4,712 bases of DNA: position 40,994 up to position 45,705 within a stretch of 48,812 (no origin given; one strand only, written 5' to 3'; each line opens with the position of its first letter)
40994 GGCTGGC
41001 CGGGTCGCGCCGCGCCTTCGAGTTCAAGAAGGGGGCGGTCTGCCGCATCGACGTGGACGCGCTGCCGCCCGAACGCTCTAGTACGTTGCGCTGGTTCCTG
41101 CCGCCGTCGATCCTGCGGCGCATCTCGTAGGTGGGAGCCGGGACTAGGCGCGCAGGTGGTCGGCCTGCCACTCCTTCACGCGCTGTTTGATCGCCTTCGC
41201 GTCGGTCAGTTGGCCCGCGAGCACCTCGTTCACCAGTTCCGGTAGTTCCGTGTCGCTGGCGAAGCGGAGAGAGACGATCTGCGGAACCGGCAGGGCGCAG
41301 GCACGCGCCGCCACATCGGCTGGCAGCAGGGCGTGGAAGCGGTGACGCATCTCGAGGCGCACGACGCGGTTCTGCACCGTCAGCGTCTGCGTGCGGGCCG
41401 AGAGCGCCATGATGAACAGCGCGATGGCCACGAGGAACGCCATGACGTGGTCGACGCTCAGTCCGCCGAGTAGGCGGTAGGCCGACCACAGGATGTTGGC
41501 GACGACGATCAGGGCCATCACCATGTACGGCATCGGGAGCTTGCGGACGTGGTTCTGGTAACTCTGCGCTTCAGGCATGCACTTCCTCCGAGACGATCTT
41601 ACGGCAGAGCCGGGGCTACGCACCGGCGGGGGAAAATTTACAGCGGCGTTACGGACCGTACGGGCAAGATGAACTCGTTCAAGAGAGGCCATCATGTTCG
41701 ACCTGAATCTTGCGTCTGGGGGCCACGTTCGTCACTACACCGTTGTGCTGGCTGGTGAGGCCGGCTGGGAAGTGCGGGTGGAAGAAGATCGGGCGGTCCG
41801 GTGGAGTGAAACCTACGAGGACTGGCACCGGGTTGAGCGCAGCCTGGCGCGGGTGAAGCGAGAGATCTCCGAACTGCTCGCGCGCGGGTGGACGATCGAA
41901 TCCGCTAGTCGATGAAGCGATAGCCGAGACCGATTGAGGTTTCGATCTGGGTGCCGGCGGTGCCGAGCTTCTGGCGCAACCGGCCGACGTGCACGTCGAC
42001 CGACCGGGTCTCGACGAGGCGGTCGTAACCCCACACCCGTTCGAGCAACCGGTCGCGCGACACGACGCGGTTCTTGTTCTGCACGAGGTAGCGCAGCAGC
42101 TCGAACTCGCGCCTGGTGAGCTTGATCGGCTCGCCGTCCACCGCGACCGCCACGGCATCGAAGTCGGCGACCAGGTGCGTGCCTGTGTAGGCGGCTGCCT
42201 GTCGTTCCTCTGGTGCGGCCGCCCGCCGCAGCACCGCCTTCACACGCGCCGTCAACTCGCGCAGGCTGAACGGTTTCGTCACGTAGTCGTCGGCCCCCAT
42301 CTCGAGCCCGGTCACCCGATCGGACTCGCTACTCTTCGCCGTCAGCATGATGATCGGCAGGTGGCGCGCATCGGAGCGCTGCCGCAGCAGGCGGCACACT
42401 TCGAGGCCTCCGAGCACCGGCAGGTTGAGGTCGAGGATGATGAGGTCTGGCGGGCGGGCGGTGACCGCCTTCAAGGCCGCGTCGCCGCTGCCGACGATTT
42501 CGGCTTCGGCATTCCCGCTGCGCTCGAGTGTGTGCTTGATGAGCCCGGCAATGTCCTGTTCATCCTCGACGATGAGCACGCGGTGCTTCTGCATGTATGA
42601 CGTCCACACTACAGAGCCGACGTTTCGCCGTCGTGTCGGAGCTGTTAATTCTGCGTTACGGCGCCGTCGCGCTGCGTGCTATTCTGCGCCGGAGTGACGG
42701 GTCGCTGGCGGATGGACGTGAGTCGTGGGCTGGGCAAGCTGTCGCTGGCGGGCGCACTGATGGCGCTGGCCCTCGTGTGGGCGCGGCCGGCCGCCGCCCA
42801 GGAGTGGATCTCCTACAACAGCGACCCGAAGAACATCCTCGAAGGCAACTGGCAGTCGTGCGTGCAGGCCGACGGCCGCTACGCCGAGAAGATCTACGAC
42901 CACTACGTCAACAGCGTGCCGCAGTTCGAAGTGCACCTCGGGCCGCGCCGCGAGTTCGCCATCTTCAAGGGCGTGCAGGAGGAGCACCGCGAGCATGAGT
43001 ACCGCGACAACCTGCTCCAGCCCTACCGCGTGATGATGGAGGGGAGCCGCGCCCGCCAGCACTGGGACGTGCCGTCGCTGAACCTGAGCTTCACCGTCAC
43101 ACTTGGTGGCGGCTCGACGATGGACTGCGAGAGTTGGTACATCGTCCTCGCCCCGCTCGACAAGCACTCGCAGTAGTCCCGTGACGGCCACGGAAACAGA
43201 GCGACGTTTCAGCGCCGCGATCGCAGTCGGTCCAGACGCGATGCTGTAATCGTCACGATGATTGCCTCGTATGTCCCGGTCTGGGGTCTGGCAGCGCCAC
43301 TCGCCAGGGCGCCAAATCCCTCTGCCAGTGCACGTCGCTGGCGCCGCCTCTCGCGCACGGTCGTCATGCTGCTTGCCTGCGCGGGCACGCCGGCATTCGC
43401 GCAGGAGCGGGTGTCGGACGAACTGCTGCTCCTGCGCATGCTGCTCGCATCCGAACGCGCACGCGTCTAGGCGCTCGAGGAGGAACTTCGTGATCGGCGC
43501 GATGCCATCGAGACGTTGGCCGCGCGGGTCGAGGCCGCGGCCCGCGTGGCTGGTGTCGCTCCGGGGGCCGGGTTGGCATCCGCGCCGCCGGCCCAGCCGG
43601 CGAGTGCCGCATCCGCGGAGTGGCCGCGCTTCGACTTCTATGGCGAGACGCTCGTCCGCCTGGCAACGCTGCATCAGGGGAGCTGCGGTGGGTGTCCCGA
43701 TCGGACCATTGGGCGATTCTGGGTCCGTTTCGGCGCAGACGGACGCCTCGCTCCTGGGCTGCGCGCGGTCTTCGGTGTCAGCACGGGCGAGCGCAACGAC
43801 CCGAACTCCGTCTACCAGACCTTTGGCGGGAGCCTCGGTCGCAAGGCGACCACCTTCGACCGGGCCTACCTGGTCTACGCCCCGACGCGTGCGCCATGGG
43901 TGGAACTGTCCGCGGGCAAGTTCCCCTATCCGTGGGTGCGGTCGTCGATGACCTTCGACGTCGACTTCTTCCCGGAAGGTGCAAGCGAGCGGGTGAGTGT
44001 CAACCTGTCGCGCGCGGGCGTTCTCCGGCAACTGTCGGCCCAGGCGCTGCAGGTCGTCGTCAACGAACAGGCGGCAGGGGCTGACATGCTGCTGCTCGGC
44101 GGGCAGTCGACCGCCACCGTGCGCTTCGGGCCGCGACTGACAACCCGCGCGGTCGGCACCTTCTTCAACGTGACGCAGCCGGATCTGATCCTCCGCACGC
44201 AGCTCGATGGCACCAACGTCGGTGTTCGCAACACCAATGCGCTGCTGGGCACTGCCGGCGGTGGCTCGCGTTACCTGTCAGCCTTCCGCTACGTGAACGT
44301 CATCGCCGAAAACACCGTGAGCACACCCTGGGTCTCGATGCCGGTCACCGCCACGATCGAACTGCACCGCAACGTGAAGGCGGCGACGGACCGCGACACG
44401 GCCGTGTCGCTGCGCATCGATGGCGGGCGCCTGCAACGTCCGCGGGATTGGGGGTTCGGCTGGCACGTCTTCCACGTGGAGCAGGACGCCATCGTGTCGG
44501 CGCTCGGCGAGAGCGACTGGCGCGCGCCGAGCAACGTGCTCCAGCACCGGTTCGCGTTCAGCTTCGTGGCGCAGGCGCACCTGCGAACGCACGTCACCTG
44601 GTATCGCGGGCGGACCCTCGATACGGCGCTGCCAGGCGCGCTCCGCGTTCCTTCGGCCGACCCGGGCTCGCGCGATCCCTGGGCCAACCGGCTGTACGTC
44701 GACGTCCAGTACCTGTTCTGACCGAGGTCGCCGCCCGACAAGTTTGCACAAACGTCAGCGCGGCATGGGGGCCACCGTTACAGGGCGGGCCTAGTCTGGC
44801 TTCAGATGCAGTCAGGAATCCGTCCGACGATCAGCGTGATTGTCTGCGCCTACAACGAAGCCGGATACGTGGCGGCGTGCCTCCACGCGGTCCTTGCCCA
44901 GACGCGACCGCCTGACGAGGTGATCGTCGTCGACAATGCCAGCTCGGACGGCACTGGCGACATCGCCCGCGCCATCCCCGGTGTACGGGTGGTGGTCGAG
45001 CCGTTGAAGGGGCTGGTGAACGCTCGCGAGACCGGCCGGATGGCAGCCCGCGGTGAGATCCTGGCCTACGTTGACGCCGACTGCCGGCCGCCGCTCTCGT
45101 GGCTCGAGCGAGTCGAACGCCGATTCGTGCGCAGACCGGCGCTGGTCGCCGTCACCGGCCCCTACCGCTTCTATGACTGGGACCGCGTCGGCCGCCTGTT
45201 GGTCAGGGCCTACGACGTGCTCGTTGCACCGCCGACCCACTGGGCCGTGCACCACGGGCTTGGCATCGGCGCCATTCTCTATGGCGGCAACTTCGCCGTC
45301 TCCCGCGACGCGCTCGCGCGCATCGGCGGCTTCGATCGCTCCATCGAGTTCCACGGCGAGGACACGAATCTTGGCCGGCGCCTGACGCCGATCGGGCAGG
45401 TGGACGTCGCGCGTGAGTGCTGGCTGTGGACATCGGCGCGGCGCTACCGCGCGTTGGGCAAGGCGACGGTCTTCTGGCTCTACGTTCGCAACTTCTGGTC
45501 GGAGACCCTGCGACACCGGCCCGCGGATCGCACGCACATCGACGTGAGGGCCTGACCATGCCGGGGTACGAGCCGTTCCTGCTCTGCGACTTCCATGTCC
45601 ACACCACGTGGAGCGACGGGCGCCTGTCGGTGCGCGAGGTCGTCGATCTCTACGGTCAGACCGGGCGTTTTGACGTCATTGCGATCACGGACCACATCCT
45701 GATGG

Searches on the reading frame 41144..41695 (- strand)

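Call 12: search_protein_families(library=pfam, proteins=[window:41144-41695:-], max_evalue=0.001)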
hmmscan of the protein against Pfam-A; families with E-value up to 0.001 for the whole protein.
window:41144-41695:- (183 aa): 1 family
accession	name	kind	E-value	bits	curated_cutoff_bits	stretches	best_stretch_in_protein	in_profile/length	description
PF20136.4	DUF6526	-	6.5e-33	114.2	23.7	1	43-182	3-144/145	Family of unknown function (DUF6526)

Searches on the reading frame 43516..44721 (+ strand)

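Call 12: search_protein_families(library=pfam, proteins=[window:43516-44721:+], max_evalue=0.001)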
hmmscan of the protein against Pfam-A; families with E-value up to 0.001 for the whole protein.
window:43516-44721:+ (401 aa): 1 family
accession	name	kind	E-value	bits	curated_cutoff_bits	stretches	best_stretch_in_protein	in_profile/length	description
PF16930.11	Porin_5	-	5e-17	62.1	22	1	62-207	158-313/535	Putative porin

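Call 70: search_protein_families(library=ncbifam, proteins=[window:43516-44721:+], max_evalue=0.00001)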
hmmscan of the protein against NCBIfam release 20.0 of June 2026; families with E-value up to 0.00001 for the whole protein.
window:43516-44721:+ (401 aa): 0 families

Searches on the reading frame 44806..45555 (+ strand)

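Call 12: search_protein_families(library=pfam, proteins=[window:44806-45555:+], max_evalue=0.001)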
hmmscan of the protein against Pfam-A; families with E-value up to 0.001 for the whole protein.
window:44806-45555:+ (249 aa): 5 families
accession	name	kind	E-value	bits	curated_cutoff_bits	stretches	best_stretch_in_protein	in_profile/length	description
PF00535.33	Glycos_transf_2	-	7.2e-30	104.6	23.3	1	10-170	1-164/168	Glycosyl transferase family 2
PF13641.12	Glyco_tranf_2_3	-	1.5e-15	58.3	27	1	7-194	1-195/230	Glycosyltransferase like family 2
PF13506.12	Glyco_transf_21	-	8.2e-06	25.8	21.7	1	71-215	19-160/174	Glycosyl transferase family 21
PF10111.15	Glyco_tranf_2_2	-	8.9e-06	25.8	27.3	0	10-94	1-93/276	Glycosyltransferase like family 2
PF13632.12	Glyco_trans_2_3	-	0.00038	20.8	27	1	87-193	3-106/198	Glycosyl transferase family group 2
